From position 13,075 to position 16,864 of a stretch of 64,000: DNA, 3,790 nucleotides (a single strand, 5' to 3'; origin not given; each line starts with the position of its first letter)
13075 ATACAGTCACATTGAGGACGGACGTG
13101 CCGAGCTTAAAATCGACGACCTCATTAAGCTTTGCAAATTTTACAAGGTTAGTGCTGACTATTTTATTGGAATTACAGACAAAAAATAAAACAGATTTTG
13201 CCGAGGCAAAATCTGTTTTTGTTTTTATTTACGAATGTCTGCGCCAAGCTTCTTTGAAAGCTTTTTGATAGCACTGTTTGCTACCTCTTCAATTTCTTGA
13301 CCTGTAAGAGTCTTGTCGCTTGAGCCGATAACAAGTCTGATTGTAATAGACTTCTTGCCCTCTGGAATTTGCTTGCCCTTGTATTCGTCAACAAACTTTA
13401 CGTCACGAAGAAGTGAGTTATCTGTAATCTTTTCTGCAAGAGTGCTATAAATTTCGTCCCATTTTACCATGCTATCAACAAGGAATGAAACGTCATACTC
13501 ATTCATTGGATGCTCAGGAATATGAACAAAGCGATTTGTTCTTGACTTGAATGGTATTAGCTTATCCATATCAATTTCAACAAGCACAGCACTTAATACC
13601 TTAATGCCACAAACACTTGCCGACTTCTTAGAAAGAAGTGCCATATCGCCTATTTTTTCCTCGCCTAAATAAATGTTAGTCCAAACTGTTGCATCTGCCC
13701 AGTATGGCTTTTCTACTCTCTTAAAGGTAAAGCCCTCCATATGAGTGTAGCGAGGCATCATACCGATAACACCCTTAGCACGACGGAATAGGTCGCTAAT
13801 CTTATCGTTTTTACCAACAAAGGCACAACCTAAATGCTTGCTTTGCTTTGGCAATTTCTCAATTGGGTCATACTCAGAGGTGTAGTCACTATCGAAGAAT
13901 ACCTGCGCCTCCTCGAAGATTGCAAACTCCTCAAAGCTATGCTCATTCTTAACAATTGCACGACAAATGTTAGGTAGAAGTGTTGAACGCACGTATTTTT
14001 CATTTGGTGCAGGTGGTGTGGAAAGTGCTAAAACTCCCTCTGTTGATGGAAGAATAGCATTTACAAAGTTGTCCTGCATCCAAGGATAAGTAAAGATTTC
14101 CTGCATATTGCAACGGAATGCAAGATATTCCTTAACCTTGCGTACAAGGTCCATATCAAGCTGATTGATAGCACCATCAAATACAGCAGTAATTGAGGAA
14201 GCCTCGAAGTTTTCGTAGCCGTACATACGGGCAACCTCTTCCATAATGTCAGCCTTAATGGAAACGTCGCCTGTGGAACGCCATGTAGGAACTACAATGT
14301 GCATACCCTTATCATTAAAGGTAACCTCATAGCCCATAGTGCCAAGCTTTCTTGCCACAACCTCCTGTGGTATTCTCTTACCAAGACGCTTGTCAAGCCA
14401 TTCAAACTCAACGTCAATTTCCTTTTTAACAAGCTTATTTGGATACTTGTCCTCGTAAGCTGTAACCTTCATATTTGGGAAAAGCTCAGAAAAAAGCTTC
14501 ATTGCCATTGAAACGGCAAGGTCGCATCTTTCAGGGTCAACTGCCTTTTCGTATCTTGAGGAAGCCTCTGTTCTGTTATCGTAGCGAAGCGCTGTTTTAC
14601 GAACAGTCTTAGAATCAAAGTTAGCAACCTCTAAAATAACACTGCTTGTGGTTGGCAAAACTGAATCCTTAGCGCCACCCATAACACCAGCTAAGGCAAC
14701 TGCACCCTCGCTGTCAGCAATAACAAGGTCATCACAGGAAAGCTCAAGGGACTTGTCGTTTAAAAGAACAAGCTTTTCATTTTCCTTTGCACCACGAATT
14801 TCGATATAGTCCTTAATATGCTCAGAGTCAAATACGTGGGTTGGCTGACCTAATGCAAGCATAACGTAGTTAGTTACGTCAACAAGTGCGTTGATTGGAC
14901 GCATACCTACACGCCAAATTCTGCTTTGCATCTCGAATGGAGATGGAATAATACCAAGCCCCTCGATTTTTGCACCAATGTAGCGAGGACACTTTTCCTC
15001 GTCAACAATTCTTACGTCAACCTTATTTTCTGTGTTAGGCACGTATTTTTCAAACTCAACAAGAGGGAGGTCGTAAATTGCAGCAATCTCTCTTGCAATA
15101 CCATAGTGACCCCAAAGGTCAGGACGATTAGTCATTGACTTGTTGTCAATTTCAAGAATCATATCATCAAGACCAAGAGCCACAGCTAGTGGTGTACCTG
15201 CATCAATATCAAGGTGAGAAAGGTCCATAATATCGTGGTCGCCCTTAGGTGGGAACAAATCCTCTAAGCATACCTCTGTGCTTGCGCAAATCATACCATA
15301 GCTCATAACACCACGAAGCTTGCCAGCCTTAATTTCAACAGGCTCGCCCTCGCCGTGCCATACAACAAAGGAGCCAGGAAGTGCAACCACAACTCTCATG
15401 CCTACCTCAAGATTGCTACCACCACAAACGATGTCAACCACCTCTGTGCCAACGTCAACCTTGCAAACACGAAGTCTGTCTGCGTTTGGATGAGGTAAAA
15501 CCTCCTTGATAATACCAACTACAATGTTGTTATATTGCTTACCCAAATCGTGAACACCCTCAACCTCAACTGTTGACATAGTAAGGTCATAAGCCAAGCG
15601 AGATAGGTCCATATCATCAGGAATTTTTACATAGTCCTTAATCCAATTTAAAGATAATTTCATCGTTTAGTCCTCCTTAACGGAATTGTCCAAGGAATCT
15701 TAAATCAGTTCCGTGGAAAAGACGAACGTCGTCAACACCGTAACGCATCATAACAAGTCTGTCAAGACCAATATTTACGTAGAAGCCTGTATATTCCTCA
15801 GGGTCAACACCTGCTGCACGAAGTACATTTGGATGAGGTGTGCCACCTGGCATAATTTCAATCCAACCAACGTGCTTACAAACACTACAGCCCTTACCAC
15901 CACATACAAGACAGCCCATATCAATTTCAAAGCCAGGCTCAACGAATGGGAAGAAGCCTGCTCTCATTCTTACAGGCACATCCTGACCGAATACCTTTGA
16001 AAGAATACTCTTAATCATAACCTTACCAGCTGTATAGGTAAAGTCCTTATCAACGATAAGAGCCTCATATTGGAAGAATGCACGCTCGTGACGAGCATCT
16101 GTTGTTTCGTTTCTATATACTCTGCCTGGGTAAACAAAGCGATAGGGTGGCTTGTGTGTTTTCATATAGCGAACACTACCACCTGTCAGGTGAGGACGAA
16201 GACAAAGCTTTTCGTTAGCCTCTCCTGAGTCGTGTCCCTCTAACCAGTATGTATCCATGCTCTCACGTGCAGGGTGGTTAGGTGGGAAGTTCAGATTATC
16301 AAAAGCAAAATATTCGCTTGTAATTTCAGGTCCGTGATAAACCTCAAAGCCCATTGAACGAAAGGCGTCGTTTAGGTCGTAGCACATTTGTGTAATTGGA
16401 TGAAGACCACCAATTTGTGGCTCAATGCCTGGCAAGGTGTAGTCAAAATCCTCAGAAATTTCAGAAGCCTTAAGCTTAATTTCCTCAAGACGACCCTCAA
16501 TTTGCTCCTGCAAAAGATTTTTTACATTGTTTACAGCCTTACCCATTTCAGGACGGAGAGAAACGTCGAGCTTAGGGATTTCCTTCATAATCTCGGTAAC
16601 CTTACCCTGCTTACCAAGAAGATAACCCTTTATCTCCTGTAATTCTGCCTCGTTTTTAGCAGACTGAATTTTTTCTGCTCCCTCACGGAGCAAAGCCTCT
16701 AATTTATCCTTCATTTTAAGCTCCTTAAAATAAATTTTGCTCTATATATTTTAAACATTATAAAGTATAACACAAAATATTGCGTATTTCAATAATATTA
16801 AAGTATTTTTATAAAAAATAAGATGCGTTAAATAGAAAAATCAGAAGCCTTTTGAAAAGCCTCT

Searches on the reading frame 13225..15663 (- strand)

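Call 64: search_protein_families(library=pfam, proteins=[window:13225-15663:-], max_evalue=0.0001)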
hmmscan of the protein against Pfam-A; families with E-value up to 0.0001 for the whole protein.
window:13225-15663:- (812 aa): 5 families
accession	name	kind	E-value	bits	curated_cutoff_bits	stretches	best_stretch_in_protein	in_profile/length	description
PF03483.22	B3_4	-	1.2e-57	194.8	29.3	1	224-395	1-173/174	B3/4 domain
PF03147.19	FDX-ACB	-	2.4e-23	82.8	31.1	1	716-811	1-94/94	Ferredoxin-fold anticodon binding domain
PF03484.21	B5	-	4.5e-17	62.4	28.6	1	416-483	1-67/67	tRNA synthetase B5 domain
PF17759.6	tRNA_synthFbeta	-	1.1e-15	58.2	22.4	1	505-699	20-214/214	Phenylalanyl tRNA synthetase beta chain CLM domain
PF01588.26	tRNA_bind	-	2.6e-15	56.7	27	1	47-130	1-76/96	Putative tRNA binding domain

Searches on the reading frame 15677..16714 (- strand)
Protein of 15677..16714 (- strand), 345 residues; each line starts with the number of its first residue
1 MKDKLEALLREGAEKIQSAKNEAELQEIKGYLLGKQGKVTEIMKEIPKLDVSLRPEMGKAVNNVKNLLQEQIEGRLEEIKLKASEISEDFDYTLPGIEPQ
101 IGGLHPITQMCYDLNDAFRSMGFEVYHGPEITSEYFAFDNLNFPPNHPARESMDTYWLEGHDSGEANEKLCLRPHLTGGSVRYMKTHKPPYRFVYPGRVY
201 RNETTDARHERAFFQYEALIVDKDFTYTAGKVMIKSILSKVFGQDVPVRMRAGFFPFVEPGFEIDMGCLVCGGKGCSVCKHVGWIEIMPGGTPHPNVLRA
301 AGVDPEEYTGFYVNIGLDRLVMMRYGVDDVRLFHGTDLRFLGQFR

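Call 64: search_protein_families(library=pfam, proteins=[window:15677-16714:-], max_evalue=0.0001)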
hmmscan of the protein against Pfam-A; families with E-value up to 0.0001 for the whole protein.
window:15677-16714:- (345 aa): 2 families
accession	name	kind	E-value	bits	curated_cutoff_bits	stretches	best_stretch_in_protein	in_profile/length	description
PF01409.25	tRNA-synt_2d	-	7.4e-76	255.3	19.8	1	90-344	2-246/246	tRNA synthetases class II core domain (F)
PF02912.23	Phe_tRNA-synt_N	-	1.2e-14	54.5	22.3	1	21-84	2-65/69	Aminoacyl tRNA synthetase class II, N-terminal domain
